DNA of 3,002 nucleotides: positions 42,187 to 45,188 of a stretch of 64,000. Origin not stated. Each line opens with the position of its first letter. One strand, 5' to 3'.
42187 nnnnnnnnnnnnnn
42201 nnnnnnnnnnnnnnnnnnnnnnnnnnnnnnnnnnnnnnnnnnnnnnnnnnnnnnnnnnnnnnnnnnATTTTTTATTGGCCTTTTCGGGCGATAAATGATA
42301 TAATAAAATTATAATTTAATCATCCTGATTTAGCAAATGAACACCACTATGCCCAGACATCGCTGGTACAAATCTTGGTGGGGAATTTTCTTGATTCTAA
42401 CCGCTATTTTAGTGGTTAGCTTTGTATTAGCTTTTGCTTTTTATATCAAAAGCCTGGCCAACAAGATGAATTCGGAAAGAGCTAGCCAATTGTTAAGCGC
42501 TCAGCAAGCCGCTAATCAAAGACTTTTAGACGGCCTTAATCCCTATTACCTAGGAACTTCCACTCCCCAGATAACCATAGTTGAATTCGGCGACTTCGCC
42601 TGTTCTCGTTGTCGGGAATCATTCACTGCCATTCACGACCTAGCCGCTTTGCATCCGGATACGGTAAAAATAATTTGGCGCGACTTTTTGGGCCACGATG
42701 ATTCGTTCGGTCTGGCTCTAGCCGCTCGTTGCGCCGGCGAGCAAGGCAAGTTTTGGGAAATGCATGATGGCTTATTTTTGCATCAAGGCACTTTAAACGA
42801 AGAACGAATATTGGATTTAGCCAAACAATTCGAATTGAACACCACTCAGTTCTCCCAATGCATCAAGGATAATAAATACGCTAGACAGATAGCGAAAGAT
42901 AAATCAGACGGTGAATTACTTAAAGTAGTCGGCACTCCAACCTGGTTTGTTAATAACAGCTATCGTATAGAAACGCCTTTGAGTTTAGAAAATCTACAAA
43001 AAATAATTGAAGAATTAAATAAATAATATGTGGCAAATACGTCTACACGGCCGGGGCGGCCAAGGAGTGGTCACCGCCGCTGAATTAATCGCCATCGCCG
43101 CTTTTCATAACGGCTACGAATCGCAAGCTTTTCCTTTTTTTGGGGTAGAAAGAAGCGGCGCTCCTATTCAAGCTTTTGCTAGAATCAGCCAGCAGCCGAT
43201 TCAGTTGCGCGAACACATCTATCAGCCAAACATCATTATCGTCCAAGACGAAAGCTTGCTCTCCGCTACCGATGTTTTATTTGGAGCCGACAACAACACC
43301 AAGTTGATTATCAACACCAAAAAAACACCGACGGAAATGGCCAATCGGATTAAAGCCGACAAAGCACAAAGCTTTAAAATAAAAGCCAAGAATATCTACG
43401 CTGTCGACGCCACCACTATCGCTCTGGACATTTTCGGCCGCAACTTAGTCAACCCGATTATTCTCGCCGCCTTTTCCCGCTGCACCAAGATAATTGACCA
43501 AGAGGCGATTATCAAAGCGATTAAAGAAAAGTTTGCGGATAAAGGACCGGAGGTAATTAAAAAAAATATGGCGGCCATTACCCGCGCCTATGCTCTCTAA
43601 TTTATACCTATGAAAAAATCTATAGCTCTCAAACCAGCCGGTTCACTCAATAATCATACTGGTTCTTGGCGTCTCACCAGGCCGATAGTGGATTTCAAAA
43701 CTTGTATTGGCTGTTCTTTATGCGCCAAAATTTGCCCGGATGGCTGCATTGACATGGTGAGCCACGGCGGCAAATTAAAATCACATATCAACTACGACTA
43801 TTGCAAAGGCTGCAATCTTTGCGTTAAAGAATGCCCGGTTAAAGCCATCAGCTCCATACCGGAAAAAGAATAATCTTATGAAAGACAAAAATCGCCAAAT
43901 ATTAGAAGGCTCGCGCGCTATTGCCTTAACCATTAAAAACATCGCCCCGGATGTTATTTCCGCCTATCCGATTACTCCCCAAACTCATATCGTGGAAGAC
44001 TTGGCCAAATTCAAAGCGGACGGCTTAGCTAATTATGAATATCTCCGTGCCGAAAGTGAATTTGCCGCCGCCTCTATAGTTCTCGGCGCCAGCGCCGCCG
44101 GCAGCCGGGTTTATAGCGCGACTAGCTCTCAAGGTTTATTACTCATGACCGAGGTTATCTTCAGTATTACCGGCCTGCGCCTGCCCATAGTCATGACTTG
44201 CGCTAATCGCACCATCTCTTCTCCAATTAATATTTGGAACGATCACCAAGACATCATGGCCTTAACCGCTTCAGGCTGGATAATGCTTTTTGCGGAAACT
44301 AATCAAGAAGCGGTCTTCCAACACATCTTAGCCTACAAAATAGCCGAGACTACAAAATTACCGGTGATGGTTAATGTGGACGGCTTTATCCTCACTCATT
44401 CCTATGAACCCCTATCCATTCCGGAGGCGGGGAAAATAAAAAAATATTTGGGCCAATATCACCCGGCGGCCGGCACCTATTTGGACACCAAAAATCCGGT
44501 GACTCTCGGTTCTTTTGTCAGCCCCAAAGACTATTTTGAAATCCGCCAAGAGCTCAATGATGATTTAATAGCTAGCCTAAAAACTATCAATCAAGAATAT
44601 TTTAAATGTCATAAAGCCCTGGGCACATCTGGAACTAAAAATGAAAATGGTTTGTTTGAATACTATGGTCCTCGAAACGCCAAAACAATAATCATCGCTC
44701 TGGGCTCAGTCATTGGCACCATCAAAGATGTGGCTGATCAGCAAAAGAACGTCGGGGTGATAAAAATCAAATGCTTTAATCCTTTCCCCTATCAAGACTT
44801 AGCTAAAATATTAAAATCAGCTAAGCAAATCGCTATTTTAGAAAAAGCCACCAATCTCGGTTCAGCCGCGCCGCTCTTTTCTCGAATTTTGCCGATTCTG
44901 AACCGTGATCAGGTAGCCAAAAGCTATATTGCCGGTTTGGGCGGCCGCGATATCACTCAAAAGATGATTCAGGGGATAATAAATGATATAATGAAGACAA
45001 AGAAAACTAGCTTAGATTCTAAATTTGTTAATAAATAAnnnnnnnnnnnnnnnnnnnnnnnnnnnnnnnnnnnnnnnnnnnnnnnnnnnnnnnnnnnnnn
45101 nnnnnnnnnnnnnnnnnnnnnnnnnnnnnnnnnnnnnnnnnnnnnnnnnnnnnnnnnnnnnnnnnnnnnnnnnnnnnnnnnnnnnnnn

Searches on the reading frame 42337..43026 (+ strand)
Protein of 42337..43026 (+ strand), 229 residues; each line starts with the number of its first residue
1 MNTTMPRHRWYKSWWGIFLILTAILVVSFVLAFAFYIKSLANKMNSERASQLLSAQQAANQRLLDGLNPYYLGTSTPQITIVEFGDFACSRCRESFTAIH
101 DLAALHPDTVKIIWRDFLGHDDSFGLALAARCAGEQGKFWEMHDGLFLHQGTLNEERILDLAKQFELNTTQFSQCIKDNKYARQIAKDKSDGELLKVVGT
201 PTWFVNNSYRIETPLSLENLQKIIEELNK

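Call 53: search_protein_families(library=pfam, proteins=[window:42337-43026:+], max_evalue=0.001)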
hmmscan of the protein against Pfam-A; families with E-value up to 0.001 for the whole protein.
window:42337-43026:+ (229 aa): 3 families
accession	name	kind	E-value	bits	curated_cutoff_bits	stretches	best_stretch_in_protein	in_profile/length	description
PF13462.12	Thioredoxin_4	-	3.1e-21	76.7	23.2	1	70-226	6-165/165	Thioredoxin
PF01323.26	DSBA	-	1.8e-13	51.2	25.6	1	80-223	1-189/191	DSBA-like thioredoxin domain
PF03137.26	OATP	-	0.00056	18.8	25.8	1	7-56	209-257/545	Organic Anion Transporter Polypeptide (OATP) family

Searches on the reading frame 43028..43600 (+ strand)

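Call 53: search_protein_families(library=pfam, proteins=[window:43028-43600:+], max_evalue=0.001)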
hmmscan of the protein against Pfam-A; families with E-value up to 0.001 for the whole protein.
window:43028-43600:+ (190 aa): 1 family
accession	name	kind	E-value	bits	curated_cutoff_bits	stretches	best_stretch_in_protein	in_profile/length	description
PF01558.24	POR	-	1.8e-39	136.1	27.4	1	10-189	1-173/173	Pyruvate ferredoxin/flavodoxin oxidoreductase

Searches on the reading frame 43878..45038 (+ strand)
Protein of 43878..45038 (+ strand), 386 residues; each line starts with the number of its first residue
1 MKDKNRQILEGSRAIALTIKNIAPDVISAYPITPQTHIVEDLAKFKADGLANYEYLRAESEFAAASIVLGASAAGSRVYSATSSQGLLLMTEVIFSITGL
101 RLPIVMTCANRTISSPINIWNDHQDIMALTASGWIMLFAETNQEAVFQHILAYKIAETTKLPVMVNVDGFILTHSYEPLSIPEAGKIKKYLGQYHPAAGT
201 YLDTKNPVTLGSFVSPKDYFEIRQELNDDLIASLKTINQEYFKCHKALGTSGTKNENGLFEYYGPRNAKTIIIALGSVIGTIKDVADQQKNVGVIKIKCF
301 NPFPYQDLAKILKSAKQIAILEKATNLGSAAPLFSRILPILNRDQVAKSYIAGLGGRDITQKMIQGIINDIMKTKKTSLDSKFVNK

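Call 53: search_protein_families(library=pfam, proteins=[window:43878-45038:+], max_evalue=0.001)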
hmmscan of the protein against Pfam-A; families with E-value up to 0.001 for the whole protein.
window:43878-45038:+ (386 aa): 2 families
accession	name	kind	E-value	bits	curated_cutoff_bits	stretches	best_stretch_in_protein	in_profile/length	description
PF01855.24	POR_N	-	6.6e-66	222.8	27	1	21-241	5-229/231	Pyruvate flavodoxin/ferredoxin oxidoreductase, thiamine diP-bdg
PF17147.9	PFOR_II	-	3.2e-18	66.4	27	1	268-362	1-100/102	Pyruvate:ferredoxin oxidoreductase core domain II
